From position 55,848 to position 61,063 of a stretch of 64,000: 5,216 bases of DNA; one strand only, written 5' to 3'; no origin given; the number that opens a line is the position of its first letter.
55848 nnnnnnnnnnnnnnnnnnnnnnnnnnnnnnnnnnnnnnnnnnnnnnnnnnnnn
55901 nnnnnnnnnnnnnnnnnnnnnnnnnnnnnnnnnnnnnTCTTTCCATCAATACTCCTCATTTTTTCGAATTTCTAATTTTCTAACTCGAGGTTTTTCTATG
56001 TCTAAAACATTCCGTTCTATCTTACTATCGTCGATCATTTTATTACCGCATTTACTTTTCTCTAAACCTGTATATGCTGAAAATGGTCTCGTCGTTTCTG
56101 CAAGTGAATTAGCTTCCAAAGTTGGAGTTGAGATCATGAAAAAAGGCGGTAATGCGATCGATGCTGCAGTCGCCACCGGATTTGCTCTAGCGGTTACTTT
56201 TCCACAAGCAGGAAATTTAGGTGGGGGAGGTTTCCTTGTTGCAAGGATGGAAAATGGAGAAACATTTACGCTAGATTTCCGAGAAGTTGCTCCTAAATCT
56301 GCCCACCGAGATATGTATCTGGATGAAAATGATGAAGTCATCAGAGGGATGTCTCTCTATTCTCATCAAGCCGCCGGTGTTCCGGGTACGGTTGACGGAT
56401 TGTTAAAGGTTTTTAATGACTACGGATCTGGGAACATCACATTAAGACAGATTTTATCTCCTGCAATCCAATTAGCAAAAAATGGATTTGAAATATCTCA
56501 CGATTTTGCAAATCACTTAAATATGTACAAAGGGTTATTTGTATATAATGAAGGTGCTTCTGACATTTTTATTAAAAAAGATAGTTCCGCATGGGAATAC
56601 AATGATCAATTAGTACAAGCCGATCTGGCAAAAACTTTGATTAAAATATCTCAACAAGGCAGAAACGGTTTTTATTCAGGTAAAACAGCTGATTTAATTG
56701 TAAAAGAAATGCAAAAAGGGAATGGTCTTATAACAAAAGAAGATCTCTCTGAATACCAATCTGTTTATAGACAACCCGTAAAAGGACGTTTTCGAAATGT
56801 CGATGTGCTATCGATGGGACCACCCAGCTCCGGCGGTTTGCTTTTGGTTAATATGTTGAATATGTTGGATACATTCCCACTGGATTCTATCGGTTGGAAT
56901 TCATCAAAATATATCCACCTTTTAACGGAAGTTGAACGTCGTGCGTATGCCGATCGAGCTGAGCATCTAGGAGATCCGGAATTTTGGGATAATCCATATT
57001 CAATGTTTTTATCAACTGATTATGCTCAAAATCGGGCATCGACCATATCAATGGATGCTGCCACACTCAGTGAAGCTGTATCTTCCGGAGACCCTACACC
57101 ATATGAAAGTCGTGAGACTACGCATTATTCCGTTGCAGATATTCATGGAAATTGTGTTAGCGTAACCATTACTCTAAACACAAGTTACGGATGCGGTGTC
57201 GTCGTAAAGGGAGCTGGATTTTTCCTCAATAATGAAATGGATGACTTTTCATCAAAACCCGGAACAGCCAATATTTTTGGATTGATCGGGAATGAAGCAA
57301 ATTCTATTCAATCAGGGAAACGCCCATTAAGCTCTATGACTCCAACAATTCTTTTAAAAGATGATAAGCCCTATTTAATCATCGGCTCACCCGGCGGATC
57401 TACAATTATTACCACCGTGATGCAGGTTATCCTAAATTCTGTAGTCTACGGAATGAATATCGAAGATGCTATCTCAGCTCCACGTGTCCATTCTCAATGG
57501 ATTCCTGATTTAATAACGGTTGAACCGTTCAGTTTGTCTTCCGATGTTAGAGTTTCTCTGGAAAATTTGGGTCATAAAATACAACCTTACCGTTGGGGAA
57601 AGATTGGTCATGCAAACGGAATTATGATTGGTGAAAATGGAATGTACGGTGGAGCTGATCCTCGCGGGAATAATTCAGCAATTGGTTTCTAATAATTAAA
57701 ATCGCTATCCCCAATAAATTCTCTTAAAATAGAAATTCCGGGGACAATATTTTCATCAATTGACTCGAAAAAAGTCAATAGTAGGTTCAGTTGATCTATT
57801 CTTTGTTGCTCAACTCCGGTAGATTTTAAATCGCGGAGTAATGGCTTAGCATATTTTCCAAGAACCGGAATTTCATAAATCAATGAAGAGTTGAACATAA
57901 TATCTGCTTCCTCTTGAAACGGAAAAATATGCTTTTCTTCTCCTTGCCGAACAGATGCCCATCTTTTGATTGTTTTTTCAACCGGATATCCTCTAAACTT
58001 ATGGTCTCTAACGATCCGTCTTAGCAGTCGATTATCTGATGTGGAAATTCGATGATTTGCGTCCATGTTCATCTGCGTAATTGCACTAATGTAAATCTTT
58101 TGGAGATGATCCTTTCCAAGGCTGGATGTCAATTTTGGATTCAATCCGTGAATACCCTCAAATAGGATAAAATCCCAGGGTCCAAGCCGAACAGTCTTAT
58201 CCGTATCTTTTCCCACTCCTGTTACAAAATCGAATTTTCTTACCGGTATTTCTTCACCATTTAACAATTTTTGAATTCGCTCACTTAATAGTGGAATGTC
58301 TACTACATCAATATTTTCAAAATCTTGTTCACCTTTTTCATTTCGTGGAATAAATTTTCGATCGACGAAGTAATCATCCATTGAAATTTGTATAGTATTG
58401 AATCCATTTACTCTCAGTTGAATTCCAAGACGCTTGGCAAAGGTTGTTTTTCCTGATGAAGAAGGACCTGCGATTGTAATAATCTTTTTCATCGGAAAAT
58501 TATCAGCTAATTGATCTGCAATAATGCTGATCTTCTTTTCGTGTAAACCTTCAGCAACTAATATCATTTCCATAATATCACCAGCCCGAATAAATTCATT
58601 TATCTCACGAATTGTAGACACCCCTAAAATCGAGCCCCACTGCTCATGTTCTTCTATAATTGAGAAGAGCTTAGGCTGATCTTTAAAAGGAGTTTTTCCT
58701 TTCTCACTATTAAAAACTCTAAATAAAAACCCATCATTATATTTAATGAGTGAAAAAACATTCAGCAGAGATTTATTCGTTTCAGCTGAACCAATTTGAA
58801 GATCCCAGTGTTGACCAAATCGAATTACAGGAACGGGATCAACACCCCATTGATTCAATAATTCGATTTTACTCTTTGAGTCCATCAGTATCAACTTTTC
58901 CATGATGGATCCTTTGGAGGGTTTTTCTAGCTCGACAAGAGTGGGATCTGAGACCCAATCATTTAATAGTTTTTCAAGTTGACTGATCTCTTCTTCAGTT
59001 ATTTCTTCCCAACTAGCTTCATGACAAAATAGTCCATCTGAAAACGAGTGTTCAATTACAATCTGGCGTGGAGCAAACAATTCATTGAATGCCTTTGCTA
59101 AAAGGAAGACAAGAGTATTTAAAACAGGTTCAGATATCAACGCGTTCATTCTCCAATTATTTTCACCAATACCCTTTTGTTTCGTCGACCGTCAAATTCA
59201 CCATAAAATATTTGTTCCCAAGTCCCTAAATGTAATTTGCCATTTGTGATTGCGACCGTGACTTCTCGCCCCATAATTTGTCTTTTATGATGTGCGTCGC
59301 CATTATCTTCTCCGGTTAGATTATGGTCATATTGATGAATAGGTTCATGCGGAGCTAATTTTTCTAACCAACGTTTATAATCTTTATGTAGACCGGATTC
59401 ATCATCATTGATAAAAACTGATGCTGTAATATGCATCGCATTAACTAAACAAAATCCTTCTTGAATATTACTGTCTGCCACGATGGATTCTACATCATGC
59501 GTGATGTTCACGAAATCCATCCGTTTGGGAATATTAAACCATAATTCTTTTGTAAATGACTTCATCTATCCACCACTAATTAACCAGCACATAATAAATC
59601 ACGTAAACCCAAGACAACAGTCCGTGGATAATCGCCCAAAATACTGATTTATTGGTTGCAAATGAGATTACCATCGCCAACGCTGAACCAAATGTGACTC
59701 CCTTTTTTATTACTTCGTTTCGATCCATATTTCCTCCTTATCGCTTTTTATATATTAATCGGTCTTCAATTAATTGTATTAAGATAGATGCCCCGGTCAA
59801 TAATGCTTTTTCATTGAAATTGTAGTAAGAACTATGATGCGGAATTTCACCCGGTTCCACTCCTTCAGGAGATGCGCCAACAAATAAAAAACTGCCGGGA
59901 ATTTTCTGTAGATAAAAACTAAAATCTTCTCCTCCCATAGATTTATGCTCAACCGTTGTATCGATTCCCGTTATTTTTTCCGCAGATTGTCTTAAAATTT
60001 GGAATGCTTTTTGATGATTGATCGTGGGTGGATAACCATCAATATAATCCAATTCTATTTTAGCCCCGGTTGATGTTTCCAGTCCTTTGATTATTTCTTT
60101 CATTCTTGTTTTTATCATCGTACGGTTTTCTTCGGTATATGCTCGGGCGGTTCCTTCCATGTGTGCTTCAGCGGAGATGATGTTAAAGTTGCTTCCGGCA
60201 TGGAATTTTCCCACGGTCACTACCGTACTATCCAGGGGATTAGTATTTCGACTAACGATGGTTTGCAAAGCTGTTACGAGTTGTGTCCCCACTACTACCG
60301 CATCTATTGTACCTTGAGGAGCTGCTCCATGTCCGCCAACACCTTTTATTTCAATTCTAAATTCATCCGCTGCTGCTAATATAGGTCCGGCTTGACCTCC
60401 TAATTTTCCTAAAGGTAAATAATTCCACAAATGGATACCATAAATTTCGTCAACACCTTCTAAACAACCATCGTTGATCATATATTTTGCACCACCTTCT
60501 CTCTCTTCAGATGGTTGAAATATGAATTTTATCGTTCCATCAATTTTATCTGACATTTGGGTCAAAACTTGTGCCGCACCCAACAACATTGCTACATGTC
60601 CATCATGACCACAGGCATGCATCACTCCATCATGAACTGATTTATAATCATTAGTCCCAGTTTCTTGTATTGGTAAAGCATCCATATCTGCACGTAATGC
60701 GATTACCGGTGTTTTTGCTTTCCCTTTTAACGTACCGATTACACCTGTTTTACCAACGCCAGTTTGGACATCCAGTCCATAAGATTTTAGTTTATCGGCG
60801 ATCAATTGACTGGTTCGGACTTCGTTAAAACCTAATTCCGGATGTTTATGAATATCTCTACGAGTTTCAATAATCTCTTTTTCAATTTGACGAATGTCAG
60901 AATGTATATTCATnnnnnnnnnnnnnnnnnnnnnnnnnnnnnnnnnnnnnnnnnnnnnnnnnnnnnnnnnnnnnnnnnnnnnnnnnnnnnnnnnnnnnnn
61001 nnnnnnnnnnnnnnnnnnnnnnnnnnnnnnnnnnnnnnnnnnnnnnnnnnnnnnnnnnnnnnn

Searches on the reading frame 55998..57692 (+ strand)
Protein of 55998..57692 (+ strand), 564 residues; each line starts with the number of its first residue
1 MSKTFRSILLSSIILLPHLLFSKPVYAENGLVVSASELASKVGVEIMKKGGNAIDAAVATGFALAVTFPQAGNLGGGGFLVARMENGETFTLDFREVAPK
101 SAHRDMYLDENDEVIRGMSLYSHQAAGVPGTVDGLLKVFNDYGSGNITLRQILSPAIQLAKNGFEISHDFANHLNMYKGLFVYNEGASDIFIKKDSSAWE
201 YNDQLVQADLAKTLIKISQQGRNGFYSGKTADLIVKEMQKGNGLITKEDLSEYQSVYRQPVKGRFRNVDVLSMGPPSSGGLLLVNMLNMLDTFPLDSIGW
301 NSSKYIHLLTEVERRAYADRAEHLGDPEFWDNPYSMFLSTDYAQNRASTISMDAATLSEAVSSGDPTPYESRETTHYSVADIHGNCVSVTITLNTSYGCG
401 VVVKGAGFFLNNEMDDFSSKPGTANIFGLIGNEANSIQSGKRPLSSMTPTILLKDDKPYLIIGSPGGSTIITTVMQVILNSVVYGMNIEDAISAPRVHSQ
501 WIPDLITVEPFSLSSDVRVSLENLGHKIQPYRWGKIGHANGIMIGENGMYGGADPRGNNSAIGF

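Call 35: search_protein_families(library=pfam, proteins=[window:55998-57692:+], max_evalue=0.0001)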
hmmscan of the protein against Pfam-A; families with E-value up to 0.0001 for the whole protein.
window:55998-57692:+ (564 aa): 1 family
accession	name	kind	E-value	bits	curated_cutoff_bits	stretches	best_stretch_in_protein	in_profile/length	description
PF01019.26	G_glu_transpept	-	9.7e-160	533.2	27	1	45-558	2-511/512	Gamma-glutamyltranspeptidase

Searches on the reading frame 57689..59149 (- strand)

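Call 35: search_protein_families(library=pfam, proteins=[window:57689-59149:-], max_evalue=0.0001)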
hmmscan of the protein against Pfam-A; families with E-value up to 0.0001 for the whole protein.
window:57689-59149:- (486 aa): 1 family
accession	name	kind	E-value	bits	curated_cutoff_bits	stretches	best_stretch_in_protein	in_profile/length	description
PF00485.24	PRK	-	5.8e-15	56.1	22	1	223-421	1-189/196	Phosphoribulokinase / Uridine kinase family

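Call 44: search_protein_families(library=ncbifam, proteins=[window:57689-59149:-], max_evalue=0.0001)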
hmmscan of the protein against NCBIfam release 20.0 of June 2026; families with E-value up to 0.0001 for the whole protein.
window:57689-59149:- (486 aa): 5 families
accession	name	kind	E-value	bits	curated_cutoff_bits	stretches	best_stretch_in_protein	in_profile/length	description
TIGR00235.1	udk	equivalog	9.4e-23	80.9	220.3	1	221-420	6-186/207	uridine kinase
NF004018.0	PRK05480.1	equivalog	2.3e-22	79.5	180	1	222-421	7-187/210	uridine kinase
NF005655.0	PRK07429.1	subfamily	4.2e-10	39.3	236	1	223-419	10-183/326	phosphoribulokinase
NF005807.0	PRK07667.1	equivalog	1.8e-06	27.7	221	1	219-333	15-128/193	kinase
NF006746.0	PRK09270.1-5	subfamily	2.2e-06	26.8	250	1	220-332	20-131/210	nucleoside/nucleotide kinase family protein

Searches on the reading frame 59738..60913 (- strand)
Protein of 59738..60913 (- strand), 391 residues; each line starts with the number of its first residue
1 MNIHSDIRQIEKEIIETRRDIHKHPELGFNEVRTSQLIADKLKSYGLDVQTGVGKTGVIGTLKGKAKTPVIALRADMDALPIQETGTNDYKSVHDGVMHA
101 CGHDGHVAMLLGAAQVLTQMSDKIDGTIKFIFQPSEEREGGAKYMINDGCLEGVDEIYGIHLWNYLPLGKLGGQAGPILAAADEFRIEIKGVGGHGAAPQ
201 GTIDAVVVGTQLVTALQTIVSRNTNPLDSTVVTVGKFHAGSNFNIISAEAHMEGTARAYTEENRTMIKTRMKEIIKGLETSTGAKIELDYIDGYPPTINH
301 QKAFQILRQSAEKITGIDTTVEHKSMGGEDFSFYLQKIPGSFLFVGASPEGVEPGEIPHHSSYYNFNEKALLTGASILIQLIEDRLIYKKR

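Call 35: search_protein_families(library=pfam, proteins=[window:59738-60913:-], max_evalue=0.0001)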
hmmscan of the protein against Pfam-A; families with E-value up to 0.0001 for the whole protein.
window:59738-60913:- (391 aa): 2 families
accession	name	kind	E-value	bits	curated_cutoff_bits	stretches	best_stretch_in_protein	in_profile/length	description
PF01546.33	Peptidase_M20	-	1.7e-45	155.9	24.6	1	72-383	1-205/206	Peptidase family M20/M25/M40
PF07687.19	M20_dimer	-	4e-12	46.5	21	1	184-276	8-100/107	Peptidase dimerisation domain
